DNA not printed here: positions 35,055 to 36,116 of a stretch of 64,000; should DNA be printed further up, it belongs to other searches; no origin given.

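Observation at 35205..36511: Two papain-superfamily peptidase-like genes appended to the lysis cassette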

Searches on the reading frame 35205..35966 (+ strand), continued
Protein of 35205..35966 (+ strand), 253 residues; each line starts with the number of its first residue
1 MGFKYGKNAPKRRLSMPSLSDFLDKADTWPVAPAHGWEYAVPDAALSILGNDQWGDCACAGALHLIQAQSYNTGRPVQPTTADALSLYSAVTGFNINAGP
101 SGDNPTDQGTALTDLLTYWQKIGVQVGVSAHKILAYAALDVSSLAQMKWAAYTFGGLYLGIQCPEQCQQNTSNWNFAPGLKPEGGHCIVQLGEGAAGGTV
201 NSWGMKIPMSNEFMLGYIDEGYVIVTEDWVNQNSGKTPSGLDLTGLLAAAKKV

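Call 68: search_protein_families(library=pfam, alignment_id=A4, max_evalue=0.001)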
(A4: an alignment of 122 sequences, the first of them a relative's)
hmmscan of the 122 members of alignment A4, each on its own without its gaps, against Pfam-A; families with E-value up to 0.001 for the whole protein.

A. member 1, L001:5460-5981:+ (174 aa): 0 families

B. families by the number of members that match (of 122 scanned): 13 families
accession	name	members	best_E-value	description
PF00959.24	Phage_lysozyme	2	1.3e-37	Phage lysozyme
PF08924.17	Rv2525c_GlyHyd-like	2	4.3e-25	Rv2525c-like, glycoside hydrolase-like domain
PF01510.30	Amidase_2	2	4.1e-08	N-acetylmuramoyl-L-alanine amidase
PF01183.26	Glyco_hydro_25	1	4.3e-33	Glycosyl hydrolases family 25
PF13479.12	AAA_24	1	1e-30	AAA domain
PF18925.5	DUF5675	1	1.8e-24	Family of unknown function (DUF5675)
PF12708.12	Pect-lyase_RHGA_epim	1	4.3e-16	Rhamnogalacturonase A/epimerase, pectate lyase-like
PF17289.8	Terminase_6C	1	8.4e-12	Terminase RNaseH-like domain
PF00550.31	PP-binding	1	1.3e-09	Phosphopantetheine attachment site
PF13408.12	Zn_ribbon_recom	1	5.8e-06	Recombinase zinc beta ribbon domain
PF07508.19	Recombinase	1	2e-05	Recombinase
PF18949.5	DUF5693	1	0.00043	Family of unknown function (DUF5693)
PF07304.16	SRA1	1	0.00086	Steroid receptor RNA activator (SRA1)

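Call 74: search_protein_families(library=pfam, proteins=[P0275, L071:8001-8759:+, L064:3852-4571:+, L133:10804-11412:+], max_evalue=0.1)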
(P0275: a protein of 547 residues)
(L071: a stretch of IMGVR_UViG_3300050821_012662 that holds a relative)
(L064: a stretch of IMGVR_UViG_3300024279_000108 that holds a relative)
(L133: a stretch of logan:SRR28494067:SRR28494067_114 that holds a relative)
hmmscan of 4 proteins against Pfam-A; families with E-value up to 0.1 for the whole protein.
P0275 (547 aa): 1 family
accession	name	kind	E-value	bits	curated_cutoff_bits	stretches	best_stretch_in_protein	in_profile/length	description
PF13946.11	DUF4214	-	5.9e-22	78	23.2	2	470-538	3-69/72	Domain of unknown function (DUF4214)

L071:8001-8759:+ (253 aa): 0 families

L064:3852-4571:+ (240 aa): 0 families

L133:10804-11412:+ (203 aa): 0 families

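Call 83: search_dna_similar(query=window:35205-35966:+, collection=phages, mode=protein, max_evalue=0.001, max_rows=25)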
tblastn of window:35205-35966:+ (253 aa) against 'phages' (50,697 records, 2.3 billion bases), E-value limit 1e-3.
Records with a match: 3; places in all: 3; records where one place covers at least 80% of the query: 0.
Best place of each record, by identity: <60% 3.
By first word of the organism name: Komagataeibacter 2; Caudoviricetes 1.
By host as written in the record: - 1; Komagataeibacter xylinus NBRC 13773 1; Komagataeibacter xylinus NBRC 13772 1.
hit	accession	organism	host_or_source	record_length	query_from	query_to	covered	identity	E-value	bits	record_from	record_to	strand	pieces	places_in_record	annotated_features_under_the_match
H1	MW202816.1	Caudoviricetes sp.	Manatee Spring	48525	30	229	79%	32.4%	1e-20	96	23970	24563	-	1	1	cysteine protease and beta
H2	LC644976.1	Komagataeibacter phage phiKX2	Komagataeibacter xylinus NBRC 13773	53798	43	189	58%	28.1%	2e-4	48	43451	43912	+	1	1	hypothetical protein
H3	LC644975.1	Komagataeibacter phage phiKX1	Komagataeibacter xylinus NBRC 13772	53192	43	189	58%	28.1%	1e-3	46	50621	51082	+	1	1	hypothetical protein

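Call 85: get_annotated_region(hit=H2, flank=5000)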
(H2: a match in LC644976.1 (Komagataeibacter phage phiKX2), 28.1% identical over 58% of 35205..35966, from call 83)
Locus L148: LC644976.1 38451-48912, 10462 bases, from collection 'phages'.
description: Komagataeibacter phage phiKX2 DNA, complete genome.
organism: Komagataeibacter phage phiKX2 (NCBI taxid 2860316)
taxonomy: Viruses; Duplodnaviria; Heunggongvirae; Uroviricota; Caudoviricetes
host: Komagataeibacter xylinus NBRC 13773; source: -; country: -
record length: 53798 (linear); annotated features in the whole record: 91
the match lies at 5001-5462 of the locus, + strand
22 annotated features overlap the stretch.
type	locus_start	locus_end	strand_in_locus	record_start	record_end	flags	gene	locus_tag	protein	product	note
CDS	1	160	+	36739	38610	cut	-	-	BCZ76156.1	hypothetical protein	PhiKX2_600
CDS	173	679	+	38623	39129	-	-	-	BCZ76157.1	hypothetical protein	PhiKX2_610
CDS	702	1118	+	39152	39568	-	-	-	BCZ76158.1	hypothetical protein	PhiKX2_620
CDS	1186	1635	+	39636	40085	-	-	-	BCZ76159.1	hypothetical protein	PhiKX2_630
CDS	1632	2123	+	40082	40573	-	-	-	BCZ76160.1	hypothetical protein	PhiKX2_640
CDS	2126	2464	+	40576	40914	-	-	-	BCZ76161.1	hypothetical protein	PhiKX2_650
CDS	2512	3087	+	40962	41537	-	-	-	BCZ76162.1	hypothetical protein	PhiKX2_660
CDS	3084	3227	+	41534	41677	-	-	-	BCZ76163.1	hypothetical protein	PhiKX2_670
CDS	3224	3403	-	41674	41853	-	-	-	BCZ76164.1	hypothetical protein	PhiKX2_680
CDS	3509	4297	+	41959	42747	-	-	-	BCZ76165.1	hypothetical protein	PhiKX2_690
CDS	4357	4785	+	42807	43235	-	-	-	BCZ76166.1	hypothetical protein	PhiKX2_700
CDS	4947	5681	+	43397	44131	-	-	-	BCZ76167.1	hypothetical protein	PhiKX2_710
CDS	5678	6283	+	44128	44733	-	-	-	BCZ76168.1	hypothetical protein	PhiKX2_720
CDS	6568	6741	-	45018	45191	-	-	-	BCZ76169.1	hypothetical protein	PhiKX2_730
tRNA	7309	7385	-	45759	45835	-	-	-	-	tRNA-Met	PhiKX2_t010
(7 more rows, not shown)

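Call 86: get_annotated_region(hit=H1, flank=5000)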
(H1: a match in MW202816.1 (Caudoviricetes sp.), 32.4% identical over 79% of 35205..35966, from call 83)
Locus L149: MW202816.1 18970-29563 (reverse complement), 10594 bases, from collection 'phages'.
description: Myoviridae sp. isolate ctsHD2, complete genome.
organism: Caudoviricetes sp. (NCBI taxid 2832643)
taxonomy: Viruses; Duplodnaviria; Heunggongvirae; Uroviricota; Caudoviricetes
host: -; source: Manatee Spring; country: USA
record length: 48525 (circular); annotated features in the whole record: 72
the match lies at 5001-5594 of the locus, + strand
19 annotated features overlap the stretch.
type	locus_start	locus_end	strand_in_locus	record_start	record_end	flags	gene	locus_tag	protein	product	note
CDS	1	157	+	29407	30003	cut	-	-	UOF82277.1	phage baseplate component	-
CDS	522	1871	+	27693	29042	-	-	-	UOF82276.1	baseplate wedge protein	-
CDS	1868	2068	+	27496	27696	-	-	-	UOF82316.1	hypothetical protein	-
CDS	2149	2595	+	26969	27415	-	-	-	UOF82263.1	coil containing protein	-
CDS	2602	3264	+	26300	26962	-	-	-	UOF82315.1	hypothetical protein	-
CDS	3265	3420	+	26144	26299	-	-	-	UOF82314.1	hypothetical protein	-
CDS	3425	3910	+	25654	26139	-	-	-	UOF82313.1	hypothetical protein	-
CDS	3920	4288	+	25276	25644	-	-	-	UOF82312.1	hypothetical protein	-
CDS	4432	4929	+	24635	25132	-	-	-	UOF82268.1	N-acetylmuramoyl-L-alanine amidase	-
CDS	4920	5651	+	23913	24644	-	-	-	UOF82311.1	cysteine protease and beta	-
CDS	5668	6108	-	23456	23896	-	-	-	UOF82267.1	deoxycytidylate deaminase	-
CDS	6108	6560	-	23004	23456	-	-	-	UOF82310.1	hypothetical protein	-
CDS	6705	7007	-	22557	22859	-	-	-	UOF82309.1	hypothetical protein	-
CDS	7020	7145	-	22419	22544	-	-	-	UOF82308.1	hypothetical protein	-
CDS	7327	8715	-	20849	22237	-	-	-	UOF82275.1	archeal DNA polymerase iI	-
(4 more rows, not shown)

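Call 90: fold_search(model_id=the predicted structure, library=viral)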
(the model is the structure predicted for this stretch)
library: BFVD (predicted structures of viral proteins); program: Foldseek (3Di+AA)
matches with E <= 10: 226; with E <= 0.001: 25
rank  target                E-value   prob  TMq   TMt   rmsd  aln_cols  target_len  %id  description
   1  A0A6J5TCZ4            1.4e-08  1.00  0.66  0.67   4.7       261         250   13  Peptidase_C1 domain containing protein [uncultured Caudovirales phage]
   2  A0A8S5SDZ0            9.7e-08  1.00  0.61  0.55   5.8       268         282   16  Peptidase [Siphoviridae sp. ctnpt50]
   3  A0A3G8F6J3            2.2e-07  1.00  0.62  0.34   3.9       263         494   17  (no name in the UniProt tables at hand)
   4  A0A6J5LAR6            2.3e-07  1.00  0.68  0.23   3.9       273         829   14  Peptidase_C1 domain containing protein [uncultured Caudovirales phage]
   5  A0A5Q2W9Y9            2.6e-07  1.00  0.64  0.48   4.5       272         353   15  (no name in the UniProt tables at hand)
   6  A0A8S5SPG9            6.3e-07  1.00  0.55  0.39   6.1       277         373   15  Copper amine oxidase [Phage sp. ctPjm15]
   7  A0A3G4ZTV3            7.6e-07  1.00  0.58  0.57   7.3       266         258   16  Peptidase C1 [Edafosvirus sp.]
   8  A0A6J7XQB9            1.3e-06  1.00  0.52  0.50   6.5       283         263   15  Peptidase C1A, papain C-terminal [uncultured Caudovirales phage]
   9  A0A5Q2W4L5            6.4e-06  1.00  0.63  0.54   4.7       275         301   13  (no name in the UniProt tables at hand)
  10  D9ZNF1                8.8e-06  1.00  0.58  0.24   6.9       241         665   14  (no name in the UniProt tables at hand)
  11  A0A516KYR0            1.1e-05  1.00  0.59  0.56   9.4       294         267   14  (no name in the UniProt tables at hand)
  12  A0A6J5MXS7            1.1e-05  1.00  0.60  0.34   5.4       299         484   16  Peptidoglycan binding-like [uncultured Caudovirales phage]
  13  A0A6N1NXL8            1.2e-05  1.00  0.61  0.49   5.3       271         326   11  Cathepsin L2 [Tupanvirus soda lake]
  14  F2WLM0                1.2e-05  1.00  0.55  0.30  10.8       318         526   14  Papain-like cysteine peptidase [Lausannevirus]
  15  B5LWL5                2.0e-05  1.00  0.53  0.38   6.6       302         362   10  Putative cysteine protease [Feldmannia species virus]
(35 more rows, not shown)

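Call 94: search_protein_families(library=phrogs, proteins=[L148:173-676:+, L148:702-1115:+, L148:1186-1632:+, L148:1632-2120:+, L148:2126-2461:+, L148:2512-3084:+, L148:3509-4294:+, L148:4357-4782:+, L148:4947-5678:+, L148:5678-6280:+], max_evalue=0.001)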
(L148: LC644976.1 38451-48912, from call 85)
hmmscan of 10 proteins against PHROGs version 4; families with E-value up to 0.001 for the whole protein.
L148:173-676:+ (168 aa): 0 families

L148:702-1115:+ (138 aa): 5 families
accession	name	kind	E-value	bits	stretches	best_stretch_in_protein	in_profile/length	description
phrog_873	-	head and packaging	7.3e-43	148.1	1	2-135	351-487/1277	endolysin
phrog_2276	-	tail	1.4e-27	97.7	1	6-131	490-610/673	tail length tape measure protein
phrog_7182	-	other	1.9e-26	93.6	1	7-134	659-796/1228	tail injection transglycosylase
phrog_7694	-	unknown function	2e-25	90.7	1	5-121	503-619/675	-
phrog_992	-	head and packaging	2.7e-14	53.7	1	8-119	166-274/764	head protein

L148:1186-1632:+ (149 aa): 0 families

L148:1632-2120:+ (163 aa): 1 family
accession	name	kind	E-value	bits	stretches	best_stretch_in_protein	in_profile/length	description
phrog_3108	-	unknown function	4.6e-31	108.7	1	7-150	4-146/160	-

L148:2126-2461:+ (112 aa): 0 families

L148:2512-3084:+ (191 aa): 0 families

L148:3509-4294:+ (262 aa): 2 families
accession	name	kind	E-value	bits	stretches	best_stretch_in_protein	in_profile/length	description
phrog_63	-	transcription regulation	1.2e-28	101.6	1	61-245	174-358/431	anti-repressor Ant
phrog_130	-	transcription regulation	3.4e-17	63.6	1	17-244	176-409/480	anti-repressor Ant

L148:4357-4782:+ (142 aa): 1 family
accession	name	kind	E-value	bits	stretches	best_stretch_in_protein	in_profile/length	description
phrog_32902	-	unknown function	3.6e-67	225.7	1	1-138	1-136/145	-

L148:4947-5678:+ (244 aa): 1 family
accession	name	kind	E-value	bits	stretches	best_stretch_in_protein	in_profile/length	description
phrog_19005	-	unknown function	8.4e-115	383.2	1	1-244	21-260/260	-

L148:5678-6280:+ (201 aa): 1 family
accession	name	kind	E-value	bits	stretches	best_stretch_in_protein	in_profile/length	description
phrog_28078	-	unknown function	5.3e-91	304.6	1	3-201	8-207/208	-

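Call 104: search_solved_structures(query=P0361, max_evalue=0.1)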
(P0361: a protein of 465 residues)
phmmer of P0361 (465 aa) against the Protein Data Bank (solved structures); distinct sequences matched with E-value up to 0.1: 0.

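Call 105: search_solved_structures(query=P0337, max_evalue=0.1)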
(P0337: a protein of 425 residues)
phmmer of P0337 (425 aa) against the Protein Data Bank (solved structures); distinct sequences matched with E-value up to 0.1: 0.

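Call 106: search_solved_structures(query=P0294, max_evalue=0.1)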
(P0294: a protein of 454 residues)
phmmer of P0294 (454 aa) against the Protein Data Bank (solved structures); distinct sequences matched with E-value up to 0.1: 1.
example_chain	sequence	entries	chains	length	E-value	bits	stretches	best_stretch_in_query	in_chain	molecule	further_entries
2bcm_B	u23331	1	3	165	0.049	15.6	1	125-209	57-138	F1845 fimbrial protein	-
